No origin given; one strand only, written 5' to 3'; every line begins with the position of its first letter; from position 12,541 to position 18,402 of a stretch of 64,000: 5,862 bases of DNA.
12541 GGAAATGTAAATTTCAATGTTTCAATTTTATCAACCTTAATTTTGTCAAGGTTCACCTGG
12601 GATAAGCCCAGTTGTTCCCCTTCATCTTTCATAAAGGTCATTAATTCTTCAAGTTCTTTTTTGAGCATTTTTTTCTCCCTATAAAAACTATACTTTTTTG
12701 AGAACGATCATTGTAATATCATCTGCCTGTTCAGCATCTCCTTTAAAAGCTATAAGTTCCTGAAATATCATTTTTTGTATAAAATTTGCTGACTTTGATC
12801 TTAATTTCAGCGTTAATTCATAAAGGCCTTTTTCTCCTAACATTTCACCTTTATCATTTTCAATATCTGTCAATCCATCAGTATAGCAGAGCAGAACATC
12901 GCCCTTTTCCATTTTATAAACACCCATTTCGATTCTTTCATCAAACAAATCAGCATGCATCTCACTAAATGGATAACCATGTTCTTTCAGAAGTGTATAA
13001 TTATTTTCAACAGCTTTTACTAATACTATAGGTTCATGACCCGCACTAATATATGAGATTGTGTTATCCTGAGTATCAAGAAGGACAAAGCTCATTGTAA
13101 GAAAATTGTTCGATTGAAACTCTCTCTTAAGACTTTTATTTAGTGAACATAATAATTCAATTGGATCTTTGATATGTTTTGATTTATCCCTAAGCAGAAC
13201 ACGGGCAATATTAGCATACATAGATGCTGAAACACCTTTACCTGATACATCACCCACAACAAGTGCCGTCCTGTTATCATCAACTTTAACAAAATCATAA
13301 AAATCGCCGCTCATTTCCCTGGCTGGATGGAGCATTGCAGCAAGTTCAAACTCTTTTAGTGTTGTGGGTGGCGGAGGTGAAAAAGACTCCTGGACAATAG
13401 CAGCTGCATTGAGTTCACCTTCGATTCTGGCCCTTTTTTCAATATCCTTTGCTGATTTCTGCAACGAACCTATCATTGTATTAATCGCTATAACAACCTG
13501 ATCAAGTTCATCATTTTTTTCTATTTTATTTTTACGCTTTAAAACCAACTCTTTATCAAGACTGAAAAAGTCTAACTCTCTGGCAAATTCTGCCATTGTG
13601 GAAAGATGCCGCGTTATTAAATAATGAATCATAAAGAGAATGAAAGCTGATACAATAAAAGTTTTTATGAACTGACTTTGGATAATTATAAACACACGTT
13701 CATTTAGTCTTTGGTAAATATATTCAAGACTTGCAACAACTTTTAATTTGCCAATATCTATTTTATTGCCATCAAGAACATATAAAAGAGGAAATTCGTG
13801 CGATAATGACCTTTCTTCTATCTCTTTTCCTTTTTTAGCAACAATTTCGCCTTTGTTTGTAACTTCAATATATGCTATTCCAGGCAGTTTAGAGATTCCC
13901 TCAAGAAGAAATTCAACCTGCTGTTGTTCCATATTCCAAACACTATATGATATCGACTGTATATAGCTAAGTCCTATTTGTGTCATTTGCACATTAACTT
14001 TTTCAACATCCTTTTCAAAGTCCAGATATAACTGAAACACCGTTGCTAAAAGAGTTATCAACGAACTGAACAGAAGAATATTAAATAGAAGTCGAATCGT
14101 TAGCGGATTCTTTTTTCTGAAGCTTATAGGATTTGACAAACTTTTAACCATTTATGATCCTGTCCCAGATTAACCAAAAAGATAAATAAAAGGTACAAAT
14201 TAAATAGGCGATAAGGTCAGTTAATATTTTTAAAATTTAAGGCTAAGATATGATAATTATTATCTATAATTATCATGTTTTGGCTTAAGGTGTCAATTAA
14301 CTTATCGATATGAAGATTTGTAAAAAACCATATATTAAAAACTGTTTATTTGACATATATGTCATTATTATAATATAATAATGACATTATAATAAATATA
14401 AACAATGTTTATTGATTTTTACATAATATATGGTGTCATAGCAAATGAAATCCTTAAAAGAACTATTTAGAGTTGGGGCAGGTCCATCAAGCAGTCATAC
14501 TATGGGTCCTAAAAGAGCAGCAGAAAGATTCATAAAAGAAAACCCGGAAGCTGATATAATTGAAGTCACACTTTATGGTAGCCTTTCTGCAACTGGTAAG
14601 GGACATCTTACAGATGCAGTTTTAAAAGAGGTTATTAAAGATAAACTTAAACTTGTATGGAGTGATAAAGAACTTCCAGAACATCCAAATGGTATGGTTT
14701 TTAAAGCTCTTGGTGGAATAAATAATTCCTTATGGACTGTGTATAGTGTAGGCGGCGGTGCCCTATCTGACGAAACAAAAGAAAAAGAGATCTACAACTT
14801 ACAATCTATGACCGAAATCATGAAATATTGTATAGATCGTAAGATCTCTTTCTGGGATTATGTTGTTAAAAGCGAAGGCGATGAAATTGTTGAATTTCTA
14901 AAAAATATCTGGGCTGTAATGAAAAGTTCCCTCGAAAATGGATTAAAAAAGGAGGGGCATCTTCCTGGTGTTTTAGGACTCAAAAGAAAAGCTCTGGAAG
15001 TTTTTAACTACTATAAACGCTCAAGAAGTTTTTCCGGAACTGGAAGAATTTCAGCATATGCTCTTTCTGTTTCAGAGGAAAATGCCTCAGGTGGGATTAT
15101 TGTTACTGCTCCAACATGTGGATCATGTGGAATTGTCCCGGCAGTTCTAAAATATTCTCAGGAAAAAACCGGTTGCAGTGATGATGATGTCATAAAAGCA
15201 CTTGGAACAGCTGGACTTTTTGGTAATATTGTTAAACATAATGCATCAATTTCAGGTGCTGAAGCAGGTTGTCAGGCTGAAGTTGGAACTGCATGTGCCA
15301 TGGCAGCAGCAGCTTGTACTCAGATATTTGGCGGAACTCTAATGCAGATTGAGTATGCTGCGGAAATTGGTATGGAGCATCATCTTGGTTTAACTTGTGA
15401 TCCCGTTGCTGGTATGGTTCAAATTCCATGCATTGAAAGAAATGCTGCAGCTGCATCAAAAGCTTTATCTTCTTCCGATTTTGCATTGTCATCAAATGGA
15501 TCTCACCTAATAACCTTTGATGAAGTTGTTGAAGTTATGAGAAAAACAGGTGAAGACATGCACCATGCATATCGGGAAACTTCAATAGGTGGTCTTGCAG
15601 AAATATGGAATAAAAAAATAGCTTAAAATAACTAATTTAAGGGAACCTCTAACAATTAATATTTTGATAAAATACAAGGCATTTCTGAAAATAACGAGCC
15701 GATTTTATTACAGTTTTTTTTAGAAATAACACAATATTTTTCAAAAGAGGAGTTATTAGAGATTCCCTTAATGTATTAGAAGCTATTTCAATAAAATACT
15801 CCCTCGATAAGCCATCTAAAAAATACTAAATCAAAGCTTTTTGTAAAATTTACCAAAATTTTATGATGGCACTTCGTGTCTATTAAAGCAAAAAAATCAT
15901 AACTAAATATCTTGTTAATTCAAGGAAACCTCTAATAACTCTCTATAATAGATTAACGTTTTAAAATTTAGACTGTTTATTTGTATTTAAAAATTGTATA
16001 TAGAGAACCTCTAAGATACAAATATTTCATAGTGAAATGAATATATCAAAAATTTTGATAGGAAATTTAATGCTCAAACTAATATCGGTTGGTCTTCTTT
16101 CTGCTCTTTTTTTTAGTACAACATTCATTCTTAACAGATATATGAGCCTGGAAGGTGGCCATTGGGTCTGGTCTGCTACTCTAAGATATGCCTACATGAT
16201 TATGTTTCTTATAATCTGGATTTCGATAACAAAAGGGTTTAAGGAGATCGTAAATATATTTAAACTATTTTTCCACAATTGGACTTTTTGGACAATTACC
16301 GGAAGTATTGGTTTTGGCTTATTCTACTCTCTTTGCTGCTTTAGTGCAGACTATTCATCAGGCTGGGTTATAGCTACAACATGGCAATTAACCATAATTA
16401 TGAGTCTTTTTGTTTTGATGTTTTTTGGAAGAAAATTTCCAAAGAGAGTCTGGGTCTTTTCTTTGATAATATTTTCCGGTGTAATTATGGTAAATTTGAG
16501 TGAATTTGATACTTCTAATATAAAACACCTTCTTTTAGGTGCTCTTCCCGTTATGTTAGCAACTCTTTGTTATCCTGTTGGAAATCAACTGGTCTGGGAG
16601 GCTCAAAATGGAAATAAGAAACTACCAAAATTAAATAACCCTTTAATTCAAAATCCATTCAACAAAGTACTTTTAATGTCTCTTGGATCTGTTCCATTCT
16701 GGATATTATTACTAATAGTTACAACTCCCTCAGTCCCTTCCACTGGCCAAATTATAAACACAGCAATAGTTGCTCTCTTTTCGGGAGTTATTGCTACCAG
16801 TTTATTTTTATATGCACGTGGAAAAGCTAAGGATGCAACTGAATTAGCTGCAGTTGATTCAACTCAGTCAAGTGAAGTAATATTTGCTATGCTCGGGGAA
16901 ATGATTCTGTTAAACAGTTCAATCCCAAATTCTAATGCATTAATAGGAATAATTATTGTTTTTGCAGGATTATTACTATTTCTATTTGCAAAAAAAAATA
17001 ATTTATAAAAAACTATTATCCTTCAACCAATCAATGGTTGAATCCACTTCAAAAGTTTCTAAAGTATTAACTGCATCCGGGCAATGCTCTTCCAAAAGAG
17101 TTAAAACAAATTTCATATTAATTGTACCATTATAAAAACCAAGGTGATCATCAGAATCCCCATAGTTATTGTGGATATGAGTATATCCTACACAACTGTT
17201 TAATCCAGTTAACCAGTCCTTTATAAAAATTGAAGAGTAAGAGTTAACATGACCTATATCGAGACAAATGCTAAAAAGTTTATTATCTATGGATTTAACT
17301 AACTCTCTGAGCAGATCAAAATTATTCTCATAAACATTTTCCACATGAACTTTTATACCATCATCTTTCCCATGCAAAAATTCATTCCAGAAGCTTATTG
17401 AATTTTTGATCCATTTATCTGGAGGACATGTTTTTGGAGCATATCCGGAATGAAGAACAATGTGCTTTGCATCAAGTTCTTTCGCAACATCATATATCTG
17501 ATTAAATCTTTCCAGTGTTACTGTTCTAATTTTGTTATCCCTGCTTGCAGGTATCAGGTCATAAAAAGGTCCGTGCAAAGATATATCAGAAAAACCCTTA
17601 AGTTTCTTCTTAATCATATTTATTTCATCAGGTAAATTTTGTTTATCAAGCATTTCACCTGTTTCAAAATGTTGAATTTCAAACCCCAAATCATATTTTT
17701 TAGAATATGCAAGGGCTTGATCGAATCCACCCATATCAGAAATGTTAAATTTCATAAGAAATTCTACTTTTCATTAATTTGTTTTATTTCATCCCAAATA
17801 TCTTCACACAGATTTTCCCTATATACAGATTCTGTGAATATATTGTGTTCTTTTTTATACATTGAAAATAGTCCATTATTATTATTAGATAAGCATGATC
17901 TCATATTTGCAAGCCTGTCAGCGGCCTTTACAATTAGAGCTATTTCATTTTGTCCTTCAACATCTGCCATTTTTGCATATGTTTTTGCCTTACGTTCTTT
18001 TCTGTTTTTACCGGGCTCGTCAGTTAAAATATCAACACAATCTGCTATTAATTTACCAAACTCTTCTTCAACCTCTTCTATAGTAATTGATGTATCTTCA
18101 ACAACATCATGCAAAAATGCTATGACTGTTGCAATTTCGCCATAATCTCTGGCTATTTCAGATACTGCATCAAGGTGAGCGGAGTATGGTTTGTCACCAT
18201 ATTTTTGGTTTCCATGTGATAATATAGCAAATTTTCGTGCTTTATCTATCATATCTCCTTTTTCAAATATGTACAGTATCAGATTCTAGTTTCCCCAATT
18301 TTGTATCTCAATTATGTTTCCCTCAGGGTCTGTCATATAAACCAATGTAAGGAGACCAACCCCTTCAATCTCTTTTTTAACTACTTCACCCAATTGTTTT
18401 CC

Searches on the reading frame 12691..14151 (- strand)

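Call 82: search_protein_families(library=pfam, proteins=[window:12691-14151:-], max_evalue=0.00001)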
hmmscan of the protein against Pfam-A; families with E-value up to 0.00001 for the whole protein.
window:12691-14151:- (487 aa): 2 families
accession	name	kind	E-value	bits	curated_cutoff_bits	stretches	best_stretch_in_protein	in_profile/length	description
PF07228.17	SpoIIE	-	1.8e-40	139.4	25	1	291-485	1-190/192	Stage II sporulation protein E (SpoIIE)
PF17149.10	CHASE5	-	3.6e-18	65.9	27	1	44-149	1-108/108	Periplasmic sensor domain found in signal transduction proteins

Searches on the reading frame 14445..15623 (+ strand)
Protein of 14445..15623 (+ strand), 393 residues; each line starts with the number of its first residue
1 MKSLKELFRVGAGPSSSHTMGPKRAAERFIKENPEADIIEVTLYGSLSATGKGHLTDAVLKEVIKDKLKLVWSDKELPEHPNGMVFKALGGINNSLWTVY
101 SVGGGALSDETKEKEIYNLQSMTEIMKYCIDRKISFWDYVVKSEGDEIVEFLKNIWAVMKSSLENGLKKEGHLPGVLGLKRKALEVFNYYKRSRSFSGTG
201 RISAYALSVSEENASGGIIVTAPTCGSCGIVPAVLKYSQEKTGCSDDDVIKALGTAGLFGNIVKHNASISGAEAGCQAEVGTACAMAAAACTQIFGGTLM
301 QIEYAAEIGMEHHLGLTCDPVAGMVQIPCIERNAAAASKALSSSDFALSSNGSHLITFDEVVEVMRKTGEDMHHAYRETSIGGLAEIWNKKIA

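Call 82: search_protein_families(library=pfam, proteins=[window:14445-15623:+], max_evalue=0.00001)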
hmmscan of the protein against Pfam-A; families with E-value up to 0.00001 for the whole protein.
window:14445-15623:+ (393 aa): 2 families
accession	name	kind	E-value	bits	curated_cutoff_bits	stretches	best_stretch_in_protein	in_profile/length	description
PF03313.21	SDH_alpha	-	1.4e-79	267.9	26.4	1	144-385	22-260/260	Serine dehydratase alpha chain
PF03315.21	SDH_beta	-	1.5e-25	90.8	26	1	3-58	1-62/155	Serine dehydratase beta chain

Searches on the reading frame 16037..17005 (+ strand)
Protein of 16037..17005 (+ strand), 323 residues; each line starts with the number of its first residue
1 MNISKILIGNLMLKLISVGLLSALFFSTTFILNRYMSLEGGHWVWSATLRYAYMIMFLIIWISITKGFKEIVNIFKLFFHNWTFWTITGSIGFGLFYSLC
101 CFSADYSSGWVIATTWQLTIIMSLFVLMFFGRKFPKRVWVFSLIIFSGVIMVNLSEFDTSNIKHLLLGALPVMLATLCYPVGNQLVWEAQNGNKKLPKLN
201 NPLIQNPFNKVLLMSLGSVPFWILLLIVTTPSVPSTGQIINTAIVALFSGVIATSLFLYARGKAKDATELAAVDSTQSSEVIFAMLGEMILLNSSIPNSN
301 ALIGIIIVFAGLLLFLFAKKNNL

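Call 83: search_protein_families(library=pfam, proteins=[window:16037-17005:+], max_evalue=0.00001)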
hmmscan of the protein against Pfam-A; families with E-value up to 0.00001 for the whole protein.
window:16037-17005:+ (323 aa): 2 families
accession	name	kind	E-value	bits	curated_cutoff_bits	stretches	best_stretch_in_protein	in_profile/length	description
PF13536.12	EmrE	-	1.5e-92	310.3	25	1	50-314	1-262/263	Putative multidrug resistance efflux transporter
PF00892.27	EamA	-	4.1e-09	37.3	28.2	0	207-316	30-134/135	EamA-like transporter family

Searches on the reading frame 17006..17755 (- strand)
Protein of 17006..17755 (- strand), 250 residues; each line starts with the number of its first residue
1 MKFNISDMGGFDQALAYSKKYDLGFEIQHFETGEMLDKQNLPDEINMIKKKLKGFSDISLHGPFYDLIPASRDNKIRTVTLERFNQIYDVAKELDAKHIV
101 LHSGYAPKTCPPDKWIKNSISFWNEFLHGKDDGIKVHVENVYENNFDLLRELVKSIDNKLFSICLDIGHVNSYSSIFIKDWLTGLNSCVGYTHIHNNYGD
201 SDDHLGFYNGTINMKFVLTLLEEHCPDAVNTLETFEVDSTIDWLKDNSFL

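Call 83: search_protein_families(library=pfam, proteins=[window:17006-17755:-], max_evalue=0.00001)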
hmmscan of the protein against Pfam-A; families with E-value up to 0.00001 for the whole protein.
window:17006-17755:- (250 aa): 1 family
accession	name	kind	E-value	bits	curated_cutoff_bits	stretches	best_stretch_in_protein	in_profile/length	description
PF01261.30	AP_endonuc_2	-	2.9e-22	80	31.1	1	29-245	15-247/249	Xylose isomerase-like TIM barrel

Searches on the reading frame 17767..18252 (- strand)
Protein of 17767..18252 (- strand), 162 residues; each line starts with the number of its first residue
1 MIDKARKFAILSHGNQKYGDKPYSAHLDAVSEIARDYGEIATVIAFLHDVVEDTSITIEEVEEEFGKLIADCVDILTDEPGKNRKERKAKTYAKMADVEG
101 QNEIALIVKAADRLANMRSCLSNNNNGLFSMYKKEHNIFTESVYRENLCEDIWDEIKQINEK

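Call 83: search_protein_families(library=pfam, proteins=[window:17767-18252:-], max_evalue=0.00001)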
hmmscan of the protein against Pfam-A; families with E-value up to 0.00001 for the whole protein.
window:17767-18252:- (162 aa): 2 families
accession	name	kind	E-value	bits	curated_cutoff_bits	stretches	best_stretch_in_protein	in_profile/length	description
PF13328.12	HD_4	-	9.1e-11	42.2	27.2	1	7-126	3-133/156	HD domain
PF01966.28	HD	-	2.4e-06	28.2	22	1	31-117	13-116/116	HD domain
